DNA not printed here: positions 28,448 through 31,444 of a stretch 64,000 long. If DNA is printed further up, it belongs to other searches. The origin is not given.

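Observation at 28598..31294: Piwi-clade-like Argonaute with RGG N-terminus and intact slicer triad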

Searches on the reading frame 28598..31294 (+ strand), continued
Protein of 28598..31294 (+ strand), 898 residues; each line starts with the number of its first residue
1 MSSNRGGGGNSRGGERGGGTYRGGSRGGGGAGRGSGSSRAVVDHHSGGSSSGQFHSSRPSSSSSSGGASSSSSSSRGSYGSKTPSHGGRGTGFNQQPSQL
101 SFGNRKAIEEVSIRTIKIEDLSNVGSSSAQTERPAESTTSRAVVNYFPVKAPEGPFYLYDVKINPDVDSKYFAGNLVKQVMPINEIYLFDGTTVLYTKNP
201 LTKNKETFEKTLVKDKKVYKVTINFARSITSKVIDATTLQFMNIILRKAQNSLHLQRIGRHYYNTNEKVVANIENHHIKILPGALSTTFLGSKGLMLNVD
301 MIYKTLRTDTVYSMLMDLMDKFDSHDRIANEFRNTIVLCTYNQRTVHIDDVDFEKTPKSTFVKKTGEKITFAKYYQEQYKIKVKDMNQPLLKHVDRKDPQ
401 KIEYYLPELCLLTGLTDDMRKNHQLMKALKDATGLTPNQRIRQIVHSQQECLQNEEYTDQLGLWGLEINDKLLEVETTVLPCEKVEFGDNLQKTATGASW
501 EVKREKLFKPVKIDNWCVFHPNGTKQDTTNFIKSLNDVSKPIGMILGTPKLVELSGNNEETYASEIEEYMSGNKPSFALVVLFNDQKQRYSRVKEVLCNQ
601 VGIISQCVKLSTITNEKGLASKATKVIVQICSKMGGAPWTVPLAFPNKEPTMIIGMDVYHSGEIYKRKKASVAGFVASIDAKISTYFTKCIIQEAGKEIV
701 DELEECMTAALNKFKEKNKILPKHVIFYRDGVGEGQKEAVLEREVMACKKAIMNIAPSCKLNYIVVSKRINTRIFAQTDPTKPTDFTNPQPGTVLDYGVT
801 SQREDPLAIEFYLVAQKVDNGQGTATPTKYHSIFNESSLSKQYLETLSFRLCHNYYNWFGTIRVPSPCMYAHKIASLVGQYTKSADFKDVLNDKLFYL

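Call 40: list_cluster_members(proteins=[P0010, P0011, P0012, P0013, P0014, P0015, P0016, P0018, P0019, P0020])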
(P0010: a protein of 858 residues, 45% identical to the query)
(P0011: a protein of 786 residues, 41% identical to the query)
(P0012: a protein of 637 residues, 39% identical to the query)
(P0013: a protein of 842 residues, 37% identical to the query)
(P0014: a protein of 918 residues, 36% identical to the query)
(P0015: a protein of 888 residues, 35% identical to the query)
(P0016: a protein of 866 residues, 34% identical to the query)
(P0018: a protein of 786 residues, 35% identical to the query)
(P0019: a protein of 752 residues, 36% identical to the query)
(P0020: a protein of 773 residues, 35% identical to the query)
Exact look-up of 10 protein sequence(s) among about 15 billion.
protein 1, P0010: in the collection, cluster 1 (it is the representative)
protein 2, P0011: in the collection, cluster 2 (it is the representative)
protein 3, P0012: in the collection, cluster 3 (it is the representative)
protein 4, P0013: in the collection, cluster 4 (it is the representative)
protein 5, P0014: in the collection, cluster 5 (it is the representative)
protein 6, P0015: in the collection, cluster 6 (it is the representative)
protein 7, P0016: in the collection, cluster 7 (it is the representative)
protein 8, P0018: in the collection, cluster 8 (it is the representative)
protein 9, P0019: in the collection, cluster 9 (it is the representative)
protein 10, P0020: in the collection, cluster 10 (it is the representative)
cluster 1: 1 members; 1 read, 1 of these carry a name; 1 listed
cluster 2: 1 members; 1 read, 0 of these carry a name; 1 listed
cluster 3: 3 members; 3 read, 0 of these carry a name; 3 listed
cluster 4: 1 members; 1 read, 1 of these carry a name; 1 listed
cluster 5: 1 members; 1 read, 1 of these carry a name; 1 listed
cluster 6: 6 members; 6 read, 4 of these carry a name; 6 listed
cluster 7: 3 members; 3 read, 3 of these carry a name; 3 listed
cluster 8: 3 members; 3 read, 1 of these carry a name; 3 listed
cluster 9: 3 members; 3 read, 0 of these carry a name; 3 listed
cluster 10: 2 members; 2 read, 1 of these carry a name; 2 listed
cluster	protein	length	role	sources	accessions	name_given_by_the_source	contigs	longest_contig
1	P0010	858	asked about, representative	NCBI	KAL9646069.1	hypothetical protein ABK040_007948 [Willaertia magna]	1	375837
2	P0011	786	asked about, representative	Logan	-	-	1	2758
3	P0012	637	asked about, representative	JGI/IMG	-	-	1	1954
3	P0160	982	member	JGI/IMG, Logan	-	-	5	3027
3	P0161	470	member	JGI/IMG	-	-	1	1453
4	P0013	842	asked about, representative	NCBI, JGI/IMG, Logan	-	aubergine-like protein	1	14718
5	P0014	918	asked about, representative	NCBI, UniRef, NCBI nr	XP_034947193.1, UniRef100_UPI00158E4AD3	piwi-like protein Ago3 [Chelonus insularis] | piwi-like protein Ago3 n=1 Tax=Chelonus insularis TaxID=460826 RepID=UPI00158E4AD3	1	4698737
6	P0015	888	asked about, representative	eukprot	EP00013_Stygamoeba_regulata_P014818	CAMPEP_0177673980 /NCGR_PEP_ID=MMETSP0447-20121125/26287_1 /TAXON_ID=0 ...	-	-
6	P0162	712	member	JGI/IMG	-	aubergine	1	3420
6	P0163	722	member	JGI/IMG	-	aubergine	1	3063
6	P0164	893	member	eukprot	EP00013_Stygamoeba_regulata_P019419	CAMPEP_0177650588 /NCGR_PEP_ID=MMETSP0447-20121125/12027_1 /TAXON_ID=0 ...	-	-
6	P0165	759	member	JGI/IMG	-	-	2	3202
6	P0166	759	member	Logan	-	-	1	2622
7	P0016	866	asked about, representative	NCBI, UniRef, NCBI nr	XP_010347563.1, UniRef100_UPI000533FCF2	piwi-like protein 3 [Saimiri boliviensis] | piwi-like protein 3 n=1 Tax=Saimiri boliviensis TaxID=27679 RepID=UPI000533FCF2 | piwi-like protein 3 [Saimiri boliviensis boliviensis]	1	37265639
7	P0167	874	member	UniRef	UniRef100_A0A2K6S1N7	Piwi like RNA-mediated silencing 3 n=1 Tax=Saimiri boliviensis boliviensis TaxID=39432 ...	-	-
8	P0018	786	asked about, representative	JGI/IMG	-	aubergine-like protein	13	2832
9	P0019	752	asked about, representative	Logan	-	-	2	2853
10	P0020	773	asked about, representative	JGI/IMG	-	-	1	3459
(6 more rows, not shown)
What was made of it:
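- Protist PIWI-clade relatives (Stygamoeba, Cyanoptyche) score as well as the animal ones (call 40).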

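Call 52: find_encoding_contigs(protein=P0002, flank=10000, max_places=3)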
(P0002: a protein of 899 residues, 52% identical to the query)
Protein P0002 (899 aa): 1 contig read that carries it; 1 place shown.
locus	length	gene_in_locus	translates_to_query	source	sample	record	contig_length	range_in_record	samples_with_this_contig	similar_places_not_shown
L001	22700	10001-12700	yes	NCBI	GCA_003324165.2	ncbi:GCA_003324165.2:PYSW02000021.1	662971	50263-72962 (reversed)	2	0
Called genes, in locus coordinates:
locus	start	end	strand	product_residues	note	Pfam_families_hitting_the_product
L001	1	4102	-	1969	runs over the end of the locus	-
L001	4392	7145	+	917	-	PF20651:EXOC6_Sec15_N, PF04091:Sec15_C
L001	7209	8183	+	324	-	-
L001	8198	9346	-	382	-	PF12937:F-box-like (weak), PF00560:LRR_1 (faint), PF12799:LRR_4 (faint), PF13516:LRR_6 (faint), PF13855:LRR_8 (faint)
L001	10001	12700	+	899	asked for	PF16486:ArgoN, PF02170:PAZ, PF02171:Piwi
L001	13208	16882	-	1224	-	PF00009:GTP_EFTU, PF03144:GTP_EFTU_D2 (weak), PF14492:EFG_III, PF25118:EFL1, PF00679:EFG_C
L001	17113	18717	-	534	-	-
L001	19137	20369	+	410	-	PF01424:R3H (faint)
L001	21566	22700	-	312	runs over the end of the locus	-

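Call 53: find_encoding_contigs(protein=P0001, flank=10000, max_places=3)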
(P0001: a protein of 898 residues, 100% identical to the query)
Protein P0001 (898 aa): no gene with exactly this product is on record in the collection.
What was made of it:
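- Tried and rejected: Exact-sequence lookup. find_encoding_contigs for the N. gruberi protein found no record (call 53).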
